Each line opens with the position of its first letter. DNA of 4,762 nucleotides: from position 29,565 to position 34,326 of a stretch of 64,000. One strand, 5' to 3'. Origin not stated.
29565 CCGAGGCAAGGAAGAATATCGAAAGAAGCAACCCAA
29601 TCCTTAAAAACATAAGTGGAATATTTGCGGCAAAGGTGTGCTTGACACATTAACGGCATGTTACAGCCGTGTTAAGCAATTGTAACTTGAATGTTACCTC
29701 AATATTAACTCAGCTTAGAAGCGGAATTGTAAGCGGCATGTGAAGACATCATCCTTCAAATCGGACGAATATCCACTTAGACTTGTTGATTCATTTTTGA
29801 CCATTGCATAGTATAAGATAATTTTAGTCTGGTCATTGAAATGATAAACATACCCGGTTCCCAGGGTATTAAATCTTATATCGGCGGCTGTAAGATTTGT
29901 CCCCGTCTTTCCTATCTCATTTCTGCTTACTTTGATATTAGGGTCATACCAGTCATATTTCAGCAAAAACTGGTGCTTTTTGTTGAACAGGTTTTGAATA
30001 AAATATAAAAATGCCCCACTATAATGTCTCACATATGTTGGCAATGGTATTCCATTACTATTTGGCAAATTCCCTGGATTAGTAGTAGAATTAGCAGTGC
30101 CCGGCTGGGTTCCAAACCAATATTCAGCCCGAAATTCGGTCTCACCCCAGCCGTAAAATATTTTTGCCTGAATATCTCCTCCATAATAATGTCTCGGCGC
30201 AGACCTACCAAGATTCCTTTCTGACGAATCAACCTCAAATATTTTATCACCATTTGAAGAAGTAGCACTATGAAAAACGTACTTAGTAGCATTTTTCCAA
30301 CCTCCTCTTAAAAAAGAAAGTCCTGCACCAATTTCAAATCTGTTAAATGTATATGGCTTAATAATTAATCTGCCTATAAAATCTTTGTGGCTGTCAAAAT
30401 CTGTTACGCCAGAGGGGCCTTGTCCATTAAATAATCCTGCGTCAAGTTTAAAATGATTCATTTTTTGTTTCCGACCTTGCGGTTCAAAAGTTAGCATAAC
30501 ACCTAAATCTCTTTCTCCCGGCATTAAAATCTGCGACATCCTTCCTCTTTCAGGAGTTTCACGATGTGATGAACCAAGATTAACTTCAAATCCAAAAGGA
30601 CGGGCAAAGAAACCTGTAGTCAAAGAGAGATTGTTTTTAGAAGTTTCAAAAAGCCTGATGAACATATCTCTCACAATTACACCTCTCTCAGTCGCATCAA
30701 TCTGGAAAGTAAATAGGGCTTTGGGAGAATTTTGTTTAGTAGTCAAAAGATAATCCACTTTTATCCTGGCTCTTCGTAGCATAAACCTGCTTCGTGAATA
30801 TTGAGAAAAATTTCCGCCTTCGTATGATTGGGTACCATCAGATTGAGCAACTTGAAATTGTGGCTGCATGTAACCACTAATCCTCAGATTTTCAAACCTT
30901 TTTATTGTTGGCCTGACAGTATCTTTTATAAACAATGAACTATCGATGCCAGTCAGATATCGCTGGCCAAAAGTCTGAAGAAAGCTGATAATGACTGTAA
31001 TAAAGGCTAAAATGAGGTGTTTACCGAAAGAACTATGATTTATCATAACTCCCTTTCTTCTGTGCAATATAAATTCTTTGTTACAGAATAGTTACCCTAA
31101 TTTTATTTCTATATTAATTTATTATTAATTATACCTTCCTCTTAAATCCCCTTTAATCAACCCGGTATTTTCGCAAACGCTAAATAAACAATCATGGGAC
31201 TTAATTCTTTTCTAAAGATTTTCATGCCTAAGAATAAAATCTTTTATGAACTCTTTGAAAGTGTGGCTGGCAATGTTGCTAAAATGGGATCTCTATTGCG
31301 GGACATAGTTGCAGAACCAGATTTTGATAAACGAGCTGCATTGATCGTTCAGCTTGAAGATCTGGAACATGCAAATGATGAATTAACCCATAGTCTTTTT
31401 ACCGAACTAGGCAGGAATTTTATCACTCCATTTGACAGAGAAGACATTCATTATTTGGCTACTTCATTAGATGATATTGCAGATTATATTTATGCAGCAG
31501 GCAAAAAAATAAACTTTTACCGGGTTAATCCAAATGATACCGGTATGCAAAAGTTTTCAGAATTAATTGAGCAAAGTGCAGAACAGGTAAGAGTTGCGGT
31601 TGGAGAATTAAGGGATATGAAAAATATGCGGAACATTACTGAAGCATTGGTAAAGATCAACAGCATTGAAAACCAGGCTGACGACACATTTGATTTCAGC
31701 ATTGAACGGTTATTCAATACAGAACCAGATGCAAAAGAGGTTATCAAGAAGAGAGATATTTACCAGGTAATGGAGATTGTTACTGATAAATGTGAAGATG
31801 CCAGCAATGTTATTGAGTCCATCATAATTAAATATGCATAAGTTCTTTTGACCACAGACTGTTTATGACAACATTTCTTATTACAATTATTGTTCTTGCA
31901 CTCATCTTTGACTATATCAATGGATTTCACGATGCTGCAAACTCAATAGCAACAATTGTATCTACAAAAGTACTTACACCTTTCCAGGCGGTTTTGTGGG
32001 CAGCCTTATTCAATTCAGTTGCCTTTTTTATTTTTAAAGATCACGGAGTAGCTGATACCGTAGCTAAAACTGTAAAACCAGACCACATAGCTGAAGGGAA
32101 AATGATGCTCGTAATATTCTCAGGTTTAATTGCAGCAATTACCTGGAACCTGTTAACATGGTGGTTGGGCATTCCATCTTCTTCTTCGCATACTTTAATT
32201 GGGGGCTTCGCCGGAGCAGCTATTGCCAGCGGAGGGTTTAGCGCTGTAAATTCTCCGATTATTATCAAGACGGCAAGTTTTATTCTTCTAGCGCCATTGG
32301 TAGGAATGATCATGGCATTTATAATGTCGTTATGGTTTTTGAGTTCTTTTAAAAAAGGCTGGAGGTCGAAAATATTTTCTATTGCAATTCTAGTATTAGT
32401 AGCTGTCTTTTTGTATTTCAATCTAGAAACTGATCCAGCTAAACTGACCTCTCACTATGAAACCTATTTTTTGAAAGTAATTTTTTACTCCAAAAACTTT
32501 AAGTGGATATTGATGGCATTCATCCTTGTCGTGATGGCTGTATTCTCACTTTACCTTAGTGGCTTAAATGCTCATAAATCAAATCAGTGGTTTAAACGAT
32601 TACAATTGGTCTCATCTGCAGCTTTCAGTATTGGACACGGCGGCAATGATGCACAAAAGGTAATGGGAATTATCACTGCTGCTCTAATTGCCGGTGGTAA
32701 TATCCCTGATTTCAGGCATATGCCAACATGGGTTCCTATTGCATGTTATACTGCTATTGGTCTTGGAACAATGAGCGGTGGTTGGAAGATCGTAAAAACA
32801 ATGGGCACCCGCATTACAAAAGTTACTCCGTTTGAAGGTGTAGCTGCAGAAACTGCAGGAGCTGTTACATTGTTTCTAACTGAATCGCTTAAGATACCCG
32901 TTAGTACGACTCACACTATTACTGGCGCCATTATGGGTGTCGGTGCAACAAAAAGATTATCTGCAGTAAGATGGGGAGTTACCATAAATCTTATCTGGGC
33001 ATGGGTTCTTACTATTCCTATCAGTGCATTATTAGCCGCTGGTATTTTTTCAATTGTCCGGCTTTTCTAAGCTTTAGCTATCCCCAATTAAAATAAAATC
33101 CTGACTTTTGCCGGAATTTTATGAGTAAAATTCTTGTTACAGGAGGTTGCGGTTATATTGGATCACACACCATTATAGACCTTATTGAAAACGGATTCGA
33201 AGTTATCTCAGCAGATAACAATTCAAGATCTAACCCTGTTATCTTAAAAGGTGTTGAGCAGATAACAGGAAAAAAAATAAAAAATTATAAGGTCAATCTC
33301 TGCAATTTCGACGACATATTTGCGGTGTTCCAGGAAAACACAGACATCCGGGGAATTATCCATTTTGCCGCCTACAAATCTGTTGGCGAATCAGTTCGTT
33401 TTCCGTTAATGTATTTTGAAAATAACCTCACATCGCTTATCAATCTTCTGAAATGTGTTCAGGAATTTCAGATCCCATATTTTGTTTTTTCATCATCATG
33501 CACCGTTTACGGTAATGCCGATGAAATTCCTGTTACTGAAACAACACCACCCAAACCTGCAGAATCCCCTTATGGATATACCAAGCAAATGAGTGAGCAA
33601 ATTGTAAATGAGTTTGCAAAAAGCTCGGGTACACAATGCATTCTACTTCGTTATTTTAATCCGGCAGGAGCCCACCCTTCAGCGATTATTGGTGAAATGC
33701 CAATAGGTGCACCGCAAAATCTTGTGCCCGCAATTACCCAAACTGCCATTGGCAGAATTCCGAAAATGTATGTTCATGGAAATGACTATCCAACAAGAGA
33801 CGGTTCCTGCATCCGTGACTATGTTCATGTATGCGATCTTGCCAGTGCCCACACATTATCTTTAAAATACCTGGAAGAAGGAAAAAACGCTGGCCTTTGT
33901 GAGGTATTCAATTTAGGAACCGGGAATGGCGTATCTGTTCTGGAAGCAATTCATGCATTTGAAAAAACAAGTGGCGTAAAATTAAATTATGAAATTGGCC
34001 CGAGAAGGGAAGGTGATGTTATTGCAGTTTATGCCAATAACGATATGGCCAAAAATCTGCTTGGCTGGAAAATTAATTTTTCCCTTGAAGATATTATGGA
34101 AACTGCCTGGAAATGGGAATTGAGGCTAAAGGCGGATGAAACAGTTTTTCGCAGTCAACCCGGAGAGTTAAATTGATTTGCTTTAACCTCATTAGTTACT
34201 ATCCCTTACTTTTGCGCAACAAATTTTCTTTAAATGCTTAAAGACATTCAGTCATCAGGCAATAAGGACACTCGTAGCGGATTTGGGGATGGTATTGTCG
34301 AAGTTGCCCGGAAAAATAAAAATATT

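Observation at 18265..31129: A readable Pho-box grammar: 11-bp-period arrays with fixed geometry to degenerate -7 boxes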

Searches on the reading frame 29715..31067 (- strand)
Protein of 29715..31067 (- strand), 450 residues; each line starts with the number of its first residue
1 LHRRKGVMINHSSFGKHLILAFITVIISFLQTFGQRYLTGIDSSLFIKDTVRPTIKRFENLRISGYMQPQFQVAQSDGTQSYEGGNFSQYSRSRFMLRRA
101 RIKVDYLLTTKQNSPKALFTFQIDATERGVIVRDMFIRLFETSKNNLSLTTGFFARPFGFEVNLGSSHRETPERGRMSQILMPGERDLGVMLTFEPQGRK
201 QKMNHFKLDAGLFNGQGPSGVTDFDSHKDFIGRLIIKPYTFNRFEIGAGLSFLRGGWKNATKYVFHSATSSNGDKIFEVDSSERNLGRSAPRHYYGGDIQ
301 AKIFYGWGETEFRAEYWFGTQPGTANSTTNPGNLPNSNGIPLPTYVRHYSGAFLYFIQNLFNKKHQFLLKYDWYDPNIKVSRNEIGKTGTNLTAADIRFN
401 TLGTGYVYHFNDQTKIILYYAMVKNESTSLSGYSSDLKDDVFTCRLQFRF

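Call 8: search_protein_families(library=pfam, proteins=[window:29715-31067:-])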
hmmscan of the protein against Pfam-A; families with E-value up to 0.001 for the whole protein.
window:29715-31067:- (450 aa): 0 families

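Call 28: search_protein_families(library=ncbifam, proteins=[window:29715-31067:-], max_evalue=0.00001)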
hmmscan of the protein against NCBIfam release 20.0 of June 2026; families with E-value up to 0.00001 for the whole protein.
window:29715-31067:- (450 aa): 0 families

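Call 66: search_protein_families(library=pfam, proteins=[window:29715-31046:-], max_evalue=1)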
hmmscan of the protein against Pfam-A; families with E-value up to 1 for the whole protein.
window:29715-31046:- (443 aa): 1 family
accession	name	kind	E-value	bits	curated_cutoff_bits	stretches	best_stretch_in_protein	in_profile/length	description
PF21162.3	ETFQO_UQ-bd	-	0.07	14.1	27.7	0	320-372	14-65/96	ETF-QO, ubiquinone-binding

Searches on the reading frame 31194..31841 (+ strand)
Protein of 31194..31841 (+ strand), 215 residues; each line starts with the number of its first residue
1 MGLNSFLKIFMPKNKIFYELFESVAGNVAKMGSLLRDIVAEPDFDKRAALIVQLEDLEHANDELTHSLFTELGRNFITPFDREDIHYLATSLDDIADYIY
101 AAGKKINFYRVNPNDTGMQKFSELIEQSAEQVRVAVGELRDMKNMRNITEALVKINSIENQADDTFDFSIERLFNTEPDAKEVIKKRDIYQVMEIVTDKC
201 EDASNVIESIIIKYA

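Call 8: search_protein_families(library=pfam, proteins=[window:31194-31841:+])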
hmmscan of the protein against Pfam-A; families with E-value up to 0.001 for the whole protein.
window:31194-31841:+ (215 aa): 1 family
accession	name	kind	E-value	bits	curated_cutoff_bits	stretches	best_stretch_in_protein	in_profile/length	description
PF01865.21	PhoU_div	-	7.1e-19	68.5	24.4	1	14-213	10-214/214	Protein of unknown function DUF47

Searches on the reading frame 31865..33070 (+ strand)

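Call 8: search_protein_families(library=pfam, proteins=[window:31865-33070:+])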
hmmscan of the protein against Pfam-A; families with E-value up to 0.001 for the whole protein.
window:31865-33070:+ (401 aa): 1 family
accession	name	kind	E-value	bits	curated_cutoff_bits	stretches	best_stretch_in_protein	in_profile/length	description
PF01384.25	PHO4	-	1.6e-94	317.2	33.7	1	19-391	1-350/350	Phosphate transporter family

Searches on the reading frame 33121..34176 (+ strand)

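Call 8: search_protein_families(library=pfam, proteins=[window:33121-34176:+])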
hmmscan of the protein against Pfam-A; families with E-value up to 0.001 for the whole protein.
window:33121-34176:+ (351 aa): 7 families
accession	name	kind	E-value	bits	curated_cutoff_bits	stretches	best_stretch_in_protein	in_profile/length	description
PF16363.11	GDP_Man_Dehyd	-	4.6e-51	174.7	27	1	5-327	1-330/332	GDP-mannose 4,6 dehydratase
PF01370.27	Epimerase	-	1.5e-45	155.9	20.9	1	4-266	1-240/240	NAD dependent epimerase/dehydratase family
PF01073.25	3Beta_HSD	-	2.9e-14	53.2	22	1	5-256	1-237/280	3-beta hydroxysteroid dehydrogenase/isomerase family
PF02719.21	Polysacc_synt_2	-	2.4e-09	37.3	20.2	1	4-187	1-177/293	Polysaccharide biosynthesis protein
PF04321.23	RmlD_sub_bind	-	7.5e-08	32.2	27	1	3-176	2-146/287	RmlD substrate binding domain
PF07993.18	NAD_binding_4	-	9.5e-06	25.4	20.1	1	76-177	89-203/258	Male sterility protein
PF08659.16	KR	-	6.9e-05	23.3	22.6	1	4-132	3-143/180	KR domain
